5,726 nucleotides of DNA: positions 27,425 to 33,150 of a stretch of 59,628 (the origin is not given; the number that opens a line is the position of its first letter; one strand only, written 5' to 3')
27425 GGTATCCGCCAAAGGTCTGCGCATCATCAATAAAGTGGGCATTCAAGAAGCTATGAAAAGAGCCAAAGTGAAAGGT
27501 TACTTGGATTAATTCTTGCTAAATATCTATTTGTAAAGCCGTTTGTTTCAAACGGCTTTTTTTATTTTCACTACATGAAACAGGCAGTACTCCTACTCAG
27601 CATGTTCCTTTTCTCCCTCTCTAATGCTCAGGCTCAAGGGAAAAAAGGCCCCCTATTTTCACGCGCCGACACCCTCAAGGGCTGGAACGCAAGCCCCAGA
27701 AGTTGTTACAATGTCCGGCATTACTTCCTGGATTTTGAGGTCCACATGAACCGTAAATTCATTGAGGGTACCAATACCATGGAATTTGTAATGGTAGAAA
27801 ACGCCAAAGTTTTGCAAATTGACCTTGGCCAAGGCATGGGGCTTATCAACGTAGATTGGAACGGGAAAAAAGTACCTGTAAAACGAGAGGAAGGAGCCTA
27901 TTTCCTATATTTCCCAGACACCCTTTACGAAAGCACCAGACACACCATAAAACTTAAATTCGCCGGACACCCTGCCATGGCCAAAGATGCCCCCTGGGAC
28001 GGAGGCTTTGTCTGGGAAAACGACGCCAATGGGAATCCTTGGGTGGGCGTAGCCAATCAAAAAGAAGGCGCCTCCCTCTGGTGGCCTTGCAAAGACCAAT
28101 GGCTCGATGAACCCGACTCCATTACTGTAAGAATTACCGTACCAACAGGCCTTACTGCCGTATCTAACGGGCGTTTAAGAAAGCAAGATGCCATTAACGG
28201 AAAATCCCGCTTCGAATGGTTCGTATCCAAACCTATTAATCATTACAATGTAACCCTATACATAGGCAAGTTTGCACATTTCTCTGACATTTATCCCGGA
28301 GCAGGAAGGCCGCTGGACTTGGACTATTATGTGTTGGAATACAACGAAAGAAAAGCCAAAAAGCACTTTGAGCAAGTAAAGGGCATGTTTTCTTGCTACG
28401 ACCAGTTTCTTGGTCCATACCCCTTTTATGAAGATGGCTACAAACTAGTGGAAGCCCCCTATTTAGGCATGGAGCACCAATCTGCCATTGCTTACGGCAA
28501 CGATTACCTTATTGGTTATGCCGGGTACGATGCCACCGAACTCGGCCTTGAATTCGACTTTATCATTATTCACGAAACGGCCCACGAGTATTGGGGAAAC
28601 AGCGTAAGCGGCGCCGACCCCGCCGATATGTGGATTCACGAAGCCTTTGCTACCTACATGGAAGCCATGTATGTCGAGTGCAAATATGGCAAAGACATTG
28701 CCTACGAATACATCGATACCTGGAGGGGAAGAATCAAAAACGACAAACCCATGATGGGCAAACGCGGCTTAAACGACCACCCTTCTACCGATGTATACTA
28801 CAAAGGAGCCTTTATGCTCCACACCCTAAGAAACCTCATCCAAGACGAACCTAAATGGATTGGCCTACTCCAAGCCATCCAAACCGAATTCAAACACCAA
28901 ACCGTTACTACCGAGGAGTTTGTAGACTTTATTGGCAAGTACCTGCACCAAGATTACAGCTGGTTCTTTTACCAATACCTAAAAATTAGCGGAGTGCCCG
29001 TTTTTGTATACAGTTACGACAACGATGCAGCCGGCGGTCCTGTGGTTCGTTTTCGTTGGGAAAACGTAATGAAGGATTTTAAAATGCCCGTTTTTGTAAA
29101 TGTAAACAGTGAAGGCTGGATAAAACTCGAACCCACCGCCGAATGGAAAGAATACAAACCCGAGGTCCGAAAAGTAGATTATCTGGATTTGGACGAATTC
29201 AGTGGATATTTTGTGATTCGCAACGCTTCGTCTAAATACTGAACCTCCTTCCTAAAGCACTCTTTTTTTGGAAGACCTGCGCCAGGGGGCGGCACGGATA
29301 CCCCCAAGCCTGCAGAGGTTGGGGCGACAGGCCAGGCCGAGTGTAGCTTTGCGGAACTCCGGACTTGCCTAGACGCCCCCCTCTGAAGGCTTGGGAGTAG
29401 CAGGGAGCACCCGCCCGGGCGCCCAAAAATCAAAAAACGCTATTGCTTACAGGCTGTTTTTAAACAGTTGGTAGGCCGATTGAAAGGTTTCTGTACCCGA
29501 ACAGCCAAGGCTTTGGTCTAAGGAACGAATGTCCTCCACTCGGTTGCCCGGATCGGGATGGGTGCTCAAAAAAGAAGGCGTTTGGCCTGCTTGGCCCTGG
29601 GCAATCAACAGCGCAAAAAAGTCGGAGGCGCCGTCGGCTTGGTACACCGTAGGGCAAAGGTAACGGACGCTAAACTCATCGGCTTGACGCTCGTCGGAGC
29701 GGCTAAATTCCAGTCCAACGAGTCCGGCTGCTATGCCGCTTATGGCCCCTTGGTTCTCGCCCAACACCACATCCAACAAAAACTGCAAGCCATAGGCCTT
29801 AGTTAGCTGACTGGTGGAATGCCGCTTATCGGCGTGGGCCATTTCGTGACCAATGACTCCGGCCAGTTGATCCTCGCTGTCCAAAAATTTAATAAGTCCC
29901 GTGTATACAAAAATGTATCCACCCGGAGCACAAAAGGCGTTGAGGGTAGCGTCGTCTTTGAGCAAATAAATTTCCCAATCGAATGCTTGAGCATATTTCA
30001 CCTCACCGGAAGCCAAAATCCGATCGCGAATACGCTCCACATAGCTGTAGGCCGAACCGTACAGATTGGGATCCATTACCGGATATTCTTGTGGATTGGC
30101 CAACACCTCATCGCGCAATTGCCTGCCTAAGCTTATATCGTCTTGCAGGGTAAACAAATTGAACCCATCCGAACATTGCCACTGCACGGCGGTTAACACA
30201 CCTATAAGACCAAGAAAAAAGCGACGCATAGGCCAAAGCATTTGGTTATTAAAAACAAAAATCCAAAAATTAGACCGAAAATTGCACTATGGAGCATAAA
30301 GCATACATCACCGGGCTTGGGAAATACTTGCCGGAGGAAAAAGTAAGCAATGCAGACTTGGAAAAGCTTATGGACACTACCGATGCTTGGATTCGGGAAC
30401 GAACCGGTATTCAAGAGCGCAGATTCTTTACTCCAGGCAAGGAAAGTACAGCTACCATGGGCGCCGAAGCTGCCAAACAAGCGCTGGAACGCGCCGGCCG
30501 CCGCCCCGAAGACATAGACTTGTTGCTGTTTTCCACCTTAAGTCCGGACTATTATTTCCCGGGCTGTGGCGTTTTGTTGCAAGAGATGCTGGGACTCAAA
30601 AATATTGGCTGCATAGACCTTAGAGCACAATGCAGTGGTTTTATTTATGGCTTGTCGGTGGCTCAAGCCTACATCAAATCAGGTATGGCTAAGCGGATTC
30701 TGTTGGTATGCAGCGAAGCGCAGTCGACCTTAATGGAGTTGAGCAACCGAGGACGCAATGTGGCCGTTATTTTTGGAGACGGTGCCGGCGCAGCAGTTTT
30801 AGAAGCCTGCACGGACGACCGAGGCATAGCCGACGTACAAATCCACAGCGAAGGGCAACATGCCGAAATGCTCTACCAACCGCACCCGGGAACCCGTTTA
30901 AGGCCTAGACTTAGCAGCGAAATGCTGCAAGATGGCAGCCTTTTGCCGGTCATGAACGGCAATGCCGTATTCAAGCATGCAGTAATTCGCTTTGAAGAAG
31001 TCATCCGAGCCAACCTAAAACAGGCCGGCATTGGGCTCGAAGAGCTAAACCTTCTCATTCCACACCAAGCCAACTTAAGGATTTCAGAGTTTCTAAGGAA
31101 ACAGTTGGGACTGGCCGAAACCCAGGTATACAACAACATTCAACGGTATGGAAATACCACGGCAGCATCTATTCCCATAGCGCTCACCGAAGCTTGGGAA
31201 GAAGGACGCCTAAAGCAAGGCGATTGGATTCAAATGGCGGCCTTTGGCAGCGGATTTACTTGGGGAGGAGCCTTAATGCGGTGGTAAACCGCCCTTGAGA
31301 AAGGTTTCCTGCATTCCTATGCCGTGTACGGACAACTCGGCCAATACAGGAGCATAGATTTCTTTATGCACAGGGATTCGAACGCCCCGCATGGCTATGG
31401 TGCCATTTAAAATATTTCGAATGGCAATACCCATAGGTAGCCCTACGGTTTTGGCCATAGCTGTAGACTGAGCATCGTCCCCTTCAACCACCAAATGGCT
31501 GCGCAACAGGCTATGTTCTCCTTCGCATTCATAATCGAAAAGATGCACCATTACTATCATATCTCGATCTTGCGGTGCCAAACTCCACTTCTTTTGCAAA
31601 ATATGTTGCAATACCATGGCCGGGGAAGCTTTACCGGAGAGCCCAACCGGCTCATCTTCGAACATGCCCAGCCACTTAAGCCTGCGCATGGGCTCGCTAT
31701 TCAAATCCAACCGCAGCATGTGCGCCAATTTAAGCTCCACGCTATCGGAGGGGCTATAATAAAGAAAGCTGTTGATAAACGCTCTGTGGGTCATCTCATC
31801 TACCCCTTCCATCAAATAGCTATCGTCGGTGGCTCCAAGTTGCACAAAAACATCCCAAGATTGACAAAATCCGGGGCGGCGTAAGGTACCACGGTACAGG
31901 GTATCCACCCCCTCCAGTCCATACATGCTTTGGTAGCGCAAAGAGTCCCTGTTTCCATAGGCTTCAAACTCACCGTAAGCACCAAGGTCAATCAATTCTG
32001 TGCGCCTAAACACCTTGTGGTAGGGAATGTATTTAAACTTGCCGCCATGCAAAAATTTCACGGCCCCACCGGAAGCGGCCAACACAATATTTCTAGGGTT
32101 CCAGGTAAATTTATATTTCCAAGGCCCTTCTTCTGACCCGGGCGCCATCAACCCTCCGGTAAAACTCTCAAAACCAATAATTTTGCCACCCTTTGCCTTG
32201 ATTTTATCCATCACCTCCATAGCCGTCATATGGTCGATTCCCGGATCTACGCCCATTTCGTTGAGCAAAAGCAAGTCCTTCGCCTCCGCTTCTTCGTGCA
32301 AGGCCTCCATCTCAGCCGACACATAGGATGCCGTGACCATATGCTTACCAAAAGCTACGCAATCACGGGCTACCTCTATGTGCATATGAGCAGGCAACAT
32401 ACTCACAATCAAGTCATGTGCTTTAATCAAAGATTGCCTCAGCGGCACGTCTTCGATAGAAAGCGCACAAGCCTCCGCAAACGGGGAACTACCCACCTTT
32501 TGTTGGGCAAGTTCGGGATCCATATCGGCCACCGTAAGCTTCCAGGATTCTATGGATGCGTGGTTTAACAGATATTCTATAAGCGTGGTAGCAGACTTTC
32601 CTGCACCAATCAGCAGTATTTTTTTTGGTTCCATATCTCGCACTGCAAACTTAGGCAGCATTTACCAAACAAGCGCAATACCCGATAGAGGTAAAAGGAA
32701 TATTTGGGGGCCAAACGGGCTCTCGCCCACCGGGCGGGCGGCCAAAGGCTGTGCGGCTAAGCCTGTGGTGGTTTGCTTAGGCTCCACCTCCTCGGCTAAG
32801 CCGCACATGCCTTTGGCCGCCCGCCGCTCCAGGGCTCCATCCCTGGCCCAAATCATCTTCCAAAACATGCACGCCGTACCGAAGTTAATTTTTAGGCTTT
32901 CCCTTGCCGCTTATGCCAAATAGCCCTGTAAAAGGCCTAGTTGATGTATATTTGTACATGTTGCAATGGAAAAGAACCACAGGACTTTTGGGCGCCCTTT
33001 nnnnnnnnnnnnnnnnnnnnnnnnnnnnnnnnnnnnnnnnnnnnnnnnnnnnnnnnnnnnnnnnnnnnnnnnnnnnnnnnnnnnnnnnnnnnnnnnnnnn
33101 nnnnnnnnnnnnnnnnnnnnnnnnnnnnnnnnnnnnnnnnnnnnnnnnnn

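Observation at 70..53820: Family of about 10 long-hairpin intergenic elements with conserved structure and divergent sequence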

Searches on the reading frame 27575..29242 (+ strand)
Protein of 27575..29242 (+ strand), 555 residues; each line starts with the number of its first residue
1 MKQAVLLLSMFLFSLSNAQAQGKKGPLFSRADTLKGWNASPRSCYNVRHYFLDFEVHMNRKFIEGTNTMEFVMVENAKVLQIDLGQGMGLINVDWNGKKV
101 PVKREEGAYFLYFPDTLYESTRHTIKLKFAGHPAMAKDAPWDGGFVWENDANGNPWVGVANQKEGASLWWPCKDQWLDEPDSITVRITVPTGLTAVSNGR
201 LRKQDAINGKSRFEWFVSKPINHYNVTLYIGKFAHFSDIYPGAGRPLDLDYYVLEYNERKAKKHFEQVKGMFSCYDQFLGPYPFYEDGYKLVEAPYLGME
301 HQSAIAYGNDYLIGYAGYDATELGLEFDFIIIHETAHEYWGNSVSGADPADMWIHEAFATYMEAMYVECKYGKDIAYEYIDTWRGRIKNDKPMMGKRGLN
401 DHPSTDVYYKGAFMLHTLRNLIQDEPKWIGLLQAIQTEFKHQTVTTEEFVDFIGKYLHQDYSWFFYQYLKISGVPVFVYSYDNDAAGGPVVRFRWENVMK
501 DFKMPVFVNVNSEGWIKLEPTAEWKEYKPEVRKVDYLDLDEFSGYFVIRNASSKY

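Call 24: find_homologous_proteins(query=window:27575-29242:+, max_evalue=1e-100)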
Query window:27575-29242:+ (555 aa): 7887 proteins with E <= 1e-100 among 8000 candidates; the best 120 are listed.
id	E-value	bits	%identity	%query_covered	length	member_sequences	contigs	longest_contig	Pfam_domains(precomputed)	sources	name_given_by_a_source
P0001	0.0e+0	1323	100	100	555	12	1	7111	PF01433.27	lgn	-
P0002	1.2e-208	712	55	100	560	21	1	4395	PF01433.27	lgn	-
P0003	2.1e-207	708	56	100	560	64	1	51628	PF17900.7,PF01433.27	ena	-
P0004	8.3e-163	561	49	95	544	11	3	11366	PF17900.7,PF01433.27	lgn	-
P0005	3.5e-162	559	48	96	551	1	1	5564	PF01433.27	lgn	-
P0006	2.2e-161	556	47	100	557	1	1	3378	PF17900.7,PF01433.27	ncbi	-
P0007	2.6e-161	556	47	98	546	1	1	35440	PF17900.7,PF01433.27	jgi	-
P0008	7.4e-159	548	47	95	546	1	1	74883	PF17900.7,PF01433.27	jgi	jgi:aminopeptidase N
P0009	9.8e-159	548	46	98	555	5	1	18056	PF17900.7,PF01433.27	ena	-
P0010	2.0e-158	547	46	100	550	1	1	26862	PF17900.7,PF01433.27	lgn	-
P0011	2.5e-158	546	48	95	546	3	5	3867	PF17900.7,PF01433.27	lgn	-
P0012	4.8e-158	545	46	95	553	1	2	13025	PF17900.7,PF01433.27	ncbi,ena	-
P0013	9.3e-158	544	48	98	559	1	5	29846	PF01433.27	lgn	-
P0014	1.2e-157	544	45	100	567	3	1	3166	PF17900.7,PF01433.27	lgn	-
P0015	1.4e-157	544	49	95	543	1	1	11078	PF01433.27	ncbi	-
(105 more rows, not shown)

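Call 25: find_encoding_contigs(protein=P0003, flank=10000, max_places=3)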
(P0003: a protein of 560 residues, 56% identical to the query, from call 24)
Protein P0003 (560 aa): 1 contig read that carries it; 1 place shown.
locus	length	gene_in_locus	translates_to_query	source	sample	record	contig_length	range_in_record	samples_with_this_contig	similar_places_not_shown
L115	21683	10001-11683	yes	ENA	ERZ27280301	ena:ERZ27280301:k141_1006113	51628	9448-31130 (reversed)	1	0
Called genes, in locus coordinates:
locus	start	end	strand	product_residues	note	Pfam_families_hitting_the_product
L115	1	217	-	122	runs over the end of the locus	-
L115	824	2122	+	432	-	PF03435:Sacchrp_dh_NADP, PF16653:Sacchrp_dh_C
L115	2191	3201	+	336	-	PF00195:Chal_sti_synt_N (weak), PF08545:ACP_syn_III, PF08541:ACP_syn_III_C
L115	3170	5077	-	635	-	PF00270:DEAD, PF00271:Helicase_C, PF16124:RecQ_Zn_bind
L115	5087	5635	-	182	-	PF13521:AAA_28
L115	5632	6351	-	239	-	PF00149:Metallophos, PF21663:WipA_Phos (weak)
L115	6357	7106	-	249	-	PF00300:His_Phos_1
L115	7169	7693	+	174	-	-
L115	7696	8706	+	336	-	PF01180:DHO_dh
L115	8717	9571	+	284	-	PF00682:HMGL-like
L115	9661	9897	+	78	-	PF00830:Ribosomal_L28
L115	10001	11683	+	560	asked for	PF17900:Peptidase_M1_N, PF01433:Peptidase_M1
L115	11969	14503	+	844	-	PF13491:FtsK_4TM (weak), PF17854:FtsK_alpha, PF01580:FtsK_SpoIIIE, PF09397:FtsK_gamma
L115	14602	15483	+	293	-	PF00701:DHDPS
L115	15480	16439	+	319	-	PF25173:Beta-prop_WDR3_1st, PF24807:WD40_CDC20-Fz, PF25174:Beta-prop_THOC3, PF23414:Beta-prop_EML_2, PF25175:Beta-prop_WDR5, PF23409:Beta-prop_EML, PF25175:Beta-prop_WDR5, PF23381:Beta-prop_IFT122_1st, +34 more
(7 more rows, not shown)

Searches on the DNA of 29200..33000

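Call 11: search_rna_families(source=window, start=29200, end=33000, threshold=evalue, max_evalue=10)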
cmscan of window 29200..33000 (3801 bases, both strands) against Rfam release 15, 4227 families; matches with E-value up to 10: 8.
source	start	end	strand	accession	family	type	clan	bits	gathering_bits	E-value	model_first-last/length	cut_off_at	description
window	32734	32826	+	RF03206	mir-3102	Gene; miRNA;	-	30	61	0.023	1-104/104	no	mir-3102 microRNA precursor family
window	32707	32850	+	RF03974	MIR838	Gene; miRNA;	-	29.4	190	0.0086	1-170/170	no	MIR838 microRNA precursor family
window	29287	29416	-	RF04159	MIR1437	Gene; miRNA;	-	22.9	168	0.93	1-192/192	no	MIR1437 microRNA precursor family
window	32736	32822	-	RF00891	mir-671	Gene; miRNA;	-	21.2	65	3.5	1-84/84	no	mir-671 microRNA precursor family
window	32735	32823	+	RF00670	mir-105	Gene; miRNA;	-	19.3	68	1.9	1-81/81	no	mir-105 microRNA precursor family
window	32735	32823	+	RF03671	MIR3522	Gene; miRNA;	-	18.9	100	4.2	1-89/89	no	MIR3522 microRNA precursor family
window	29308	29379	-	RF02996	int-alpA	Gene; sRNA;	-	18.5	35.8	1.8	1-71/71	no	int-alpA RNA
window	30916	31038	+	RF02474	GlsR5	Gene; snRNA; snoRNA; CD-box;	-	15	100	4.7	1-89/89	no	Small nucleolar RNA GlsR5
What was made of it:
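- On Any Rfam 15 RNA family: Around two copies, the E-value mode gave only sub-threshold chance matches to microRNA-precursor hairpins (call 11).
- Tried and rejected: In E-value mode around two copies, only chance microRNA-hairpin matches appeared (call 11).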

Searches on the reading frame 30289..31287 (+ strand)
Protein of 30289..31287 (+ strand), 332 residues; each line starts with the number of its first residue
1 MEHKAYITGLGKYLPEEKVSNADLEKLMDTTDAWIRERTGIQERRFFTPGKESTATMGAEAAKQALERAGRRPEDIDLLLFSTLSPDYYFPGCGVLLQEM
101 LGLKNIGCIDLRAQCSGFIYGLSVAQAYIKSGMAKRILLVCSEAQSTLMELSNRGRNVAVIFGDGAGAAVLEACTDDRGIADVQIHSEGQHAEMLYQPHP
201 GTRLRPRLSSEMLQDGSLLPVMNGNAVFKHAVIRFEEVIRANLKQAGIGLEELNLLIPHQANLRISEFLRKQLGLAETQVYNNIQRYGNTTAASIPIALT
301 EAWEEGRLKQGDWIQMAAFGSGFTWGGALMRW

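Call 10: find_encoding_contigs(protein=window:30289-31287:+, flank=10000, max_places=10)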
Protein window:30289-31287:+ (332 aa): 10 contigs read that carry it; 9 places shown.
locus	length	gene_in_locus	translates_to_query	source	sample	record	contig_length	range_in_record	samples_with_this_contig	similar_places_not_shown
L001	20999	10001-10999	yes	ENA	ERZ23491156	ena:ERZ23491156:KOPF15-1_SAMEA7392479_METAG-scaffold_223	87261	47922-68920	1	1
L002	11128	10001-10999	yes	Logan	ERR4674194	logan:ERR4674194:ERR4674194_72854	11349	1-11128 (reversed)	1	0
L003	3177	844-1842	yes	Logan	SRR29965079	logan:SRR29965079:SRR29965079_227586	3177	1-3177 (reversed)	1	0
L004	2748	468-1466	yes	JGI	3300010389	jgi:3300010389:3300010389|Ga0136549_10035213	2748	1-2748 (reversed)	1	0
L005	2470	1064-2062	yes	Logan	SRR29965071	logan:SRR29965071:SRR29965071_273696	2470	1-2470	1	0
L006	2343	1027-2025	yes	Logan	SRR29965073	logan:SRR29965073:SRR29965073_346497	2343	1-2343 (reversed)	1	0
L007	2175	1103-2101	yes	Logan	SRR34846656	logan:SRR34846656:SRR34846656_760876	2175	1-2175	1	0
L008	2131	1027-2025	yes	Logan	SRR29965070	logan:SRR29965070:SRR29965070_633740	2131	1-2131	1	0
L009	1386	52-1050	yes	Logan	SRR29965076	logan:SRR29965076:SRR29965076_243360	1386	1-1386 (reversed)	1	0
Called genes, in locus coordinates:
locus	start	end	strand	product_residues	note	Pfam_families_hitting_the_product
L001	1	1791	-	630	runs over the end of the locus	PF00270:DEAD, PF00271:Helicase_C, PF16124:RecQ_Zn_bind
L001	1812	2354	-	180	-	PF13238:AAA_18 (weak), PF13521:AAA_28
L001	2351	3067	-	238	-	PF00149:Metallophos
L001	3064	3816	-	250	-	PF00300:His_Phos_1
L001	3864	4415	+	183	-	-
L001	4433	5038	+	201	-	-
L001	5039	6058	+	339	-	PF01180:DHO_dh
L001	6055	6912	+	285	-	PF00682:HMGL-like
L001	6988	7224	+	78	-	PF00830:Ribosomal_L28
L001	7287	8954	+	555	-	PF01433:Peptidase_M1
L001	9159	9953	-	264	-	PF01435:Peptidase_M48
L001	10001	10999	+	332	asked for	PF00195:Chal_sti_synt_N, PF08545:ACP_syn_III, PF08541:ACP_syn_III_C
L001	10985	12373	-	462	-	PF03435:Sacchrp_dh_NADP, PF16653:Sacchrp_dh_C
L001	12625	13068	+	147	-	PF04241:DUF423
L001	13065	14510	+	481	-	PF02074:Peptidase_M32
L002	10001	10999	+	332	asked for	PF00195:Chal_sti_synt_N, PF08545:ACP_syn_III, PF08541:ACP_syn_III_C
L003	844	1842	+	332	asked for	PF00195:Chal_sti_synt_N, PF08545:ACP_syn_III, PF08541:ACP_syn_III_C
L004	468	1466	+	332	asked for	PF00195:Chal_sti_synt_N, PF08545:ACP_syn_III, PF08541:ACP_syn_III_C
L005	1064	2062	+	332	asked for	PF00195:Chal_sti_synt_N, PF08545:ACP_syn_III, PF08541:ACP_syn_III_C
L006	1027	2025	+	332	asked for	PF00195:Chal_sti_synt_N, PF08545:ACP_syn_III, PF08541:ACP_syn_III_C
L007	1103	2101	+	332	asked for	PF00195:Chal_sti_synt_N, PF08545:ACP_syn_III, PF08541:ACP_syn_III_C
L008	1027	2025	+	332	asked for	PF00195:Chal_sti_synt_N, PF08545:ACP_syn_III, PF08541:ACP_syn_III_C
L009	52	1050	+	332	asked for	PF00195:Chal_sti_synt_N, PF08545:ACP_syn_III, PF08541:ACP_syn_III_C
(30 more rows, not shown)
